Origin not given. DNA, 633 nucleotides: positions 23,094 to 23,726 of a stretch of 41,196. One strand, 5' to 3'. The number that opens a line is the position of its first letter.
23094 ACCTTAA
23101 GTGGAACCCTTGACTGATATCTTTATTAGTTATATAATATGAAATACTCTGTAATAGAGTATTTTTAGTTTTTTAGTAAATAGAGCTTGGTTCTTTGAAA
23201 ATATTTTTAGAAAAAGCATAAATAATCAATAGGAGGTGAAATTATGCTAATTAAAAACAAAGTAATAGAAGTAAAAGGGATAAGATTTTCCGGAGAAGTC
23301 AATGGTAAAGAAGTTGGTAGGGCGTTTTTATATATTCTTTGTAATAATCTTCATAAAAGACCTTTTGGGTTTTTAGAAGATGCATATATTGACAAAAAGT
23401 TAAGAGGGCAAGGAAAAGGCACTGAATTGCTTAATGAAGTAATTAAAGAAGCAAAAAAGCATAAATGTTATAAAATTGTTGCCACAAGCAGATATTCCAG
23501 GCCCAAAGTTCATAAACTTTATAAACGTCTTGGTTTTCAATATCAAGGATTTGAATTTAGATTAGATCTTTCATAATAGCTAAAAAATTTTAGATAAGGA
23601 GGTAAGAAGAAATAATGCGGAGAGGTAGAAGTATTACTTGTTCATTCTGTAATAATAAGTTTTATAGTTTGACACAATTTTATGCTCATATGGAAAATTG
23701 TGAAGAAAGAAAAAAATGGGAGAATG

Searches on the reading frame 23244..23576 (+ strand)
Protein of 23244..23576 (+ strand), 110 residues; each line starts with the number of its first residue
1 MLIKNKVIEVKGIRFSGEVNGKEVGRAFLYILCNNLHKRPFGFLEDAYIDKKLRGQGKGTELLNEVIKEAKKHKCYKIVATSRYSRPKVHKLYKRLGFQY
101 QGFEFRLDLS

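Call 49: search_protein_families(library=ncbifam, proteins=[window:23244-23576:+], max_evalue=0.01)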
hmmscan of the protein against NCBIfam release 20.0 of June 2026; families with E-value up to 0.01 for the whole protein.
window:23244-23576:+ (110 aa): 16 families
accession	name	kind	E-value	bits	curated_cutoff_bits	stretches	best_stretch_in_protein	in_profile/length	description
NF040503.1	resist_ArsN1a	equivalog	2.5e-09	37.1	170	1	47-102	82-137/159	arsinothricin resistance N-acetyltransferase ArsN1 family A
TIGR01575.1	rimI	equivalog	3.9e-08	33.5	86.4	1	49-101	63-115/132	ribosomal protein S18-alanine N-acetyltransferase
NF043067.1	AAC_6p_group_E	equivalog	1.2e-06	28.4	140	1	34-99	63-128/140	aminoglycoside 6'-N-acetyltransferase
NF033075.0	AAC_6p_Steno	equivalog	2.3e-05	24.6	290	1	33-99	67-133/148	aminoglycoside 6'-N-acetyltransferase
NF000497.1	AAC_6p_Iak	exception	6.2e-05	23.1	325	1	33-99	71-137/153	aminoglycoside N-acetyltransferase AAC(6')-Iak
NF007025.1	PRK09491.1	equivalog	8e-05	22.6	173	1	49-99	70-120/145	ribosomal protein S18-alanine N-acetyltransferase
NF000138.1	AAC_6p_Iz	exception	8.8e-05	22.7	320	1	33-99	71-137/153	aminoglycoside N-acetyltransferase AAC(6')-Iz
NF002959.0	PRK03624.1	equivalog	0.00017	21.3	124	1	48-101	79-132/147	GNAT family acetyltransferase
NF000224.3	AAC_6p_Acine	exception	0.00029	20.9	225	1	32-99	66-133/146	AAC(6')-Ighjkrstuvwx family aminoglycoside N-acetyltransferase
NF041716.1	HxA_phane_GNAT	equivalog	0.00047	20.1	250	1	42-99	83-141/152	cyclophane-containing RiPP N-acetyltransferase HaaN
NF000021.4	AAC_6p_Serra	exception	0.00059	19.6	310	1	28-99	62-133/146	aminoglycoside 6'-N-acetyltransferase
NF000482.1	AAC_3_XI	exception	0.0011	18.8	300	1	23-97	57-131/148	aminoglycoside N-acetyltransferase AAC(3)-XI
NF000360.1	sat4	exception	0.0012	19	380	1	41-100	96-155/180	streptothricin N-acetyltransferase Sat4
NF005840.0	PRK07757.1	equivalog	0.002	18.1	154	0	49-99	74-119/153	N-acetyltransferase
NF033374.6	AAC_6p_Id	exception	0.0074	16.3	320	1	34-99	69-134/149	aminoglycoside N-acetyltransferase AAC(6')-Id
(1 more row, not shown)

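Call 68: search_protein_families(library=pfam, proteins=[window:23244-23576:+], max_evalue=0.00001)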
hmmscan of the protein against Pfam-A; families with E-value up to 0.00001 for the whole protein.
window:23244-23576:+ (110 aa): 3 families
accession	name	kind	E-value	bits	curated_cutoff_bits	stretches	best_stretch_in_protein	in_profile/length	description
PF00583.31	Acetyltransf_1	-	3.7e-13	50.2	20.7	1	17-98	38-116/116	Acetyltransferase (GNAT) family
PF13508.13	Acetyltransf_7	-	2.2e-10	41.2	27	1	18-99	9-83/84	Acetyltransferase (GNAT) domain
PF13673.13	Acetyltransf_10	-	2.4e-07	31.2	23.6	1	43-103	53-112/128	Acetyltransferase (GNAT) domain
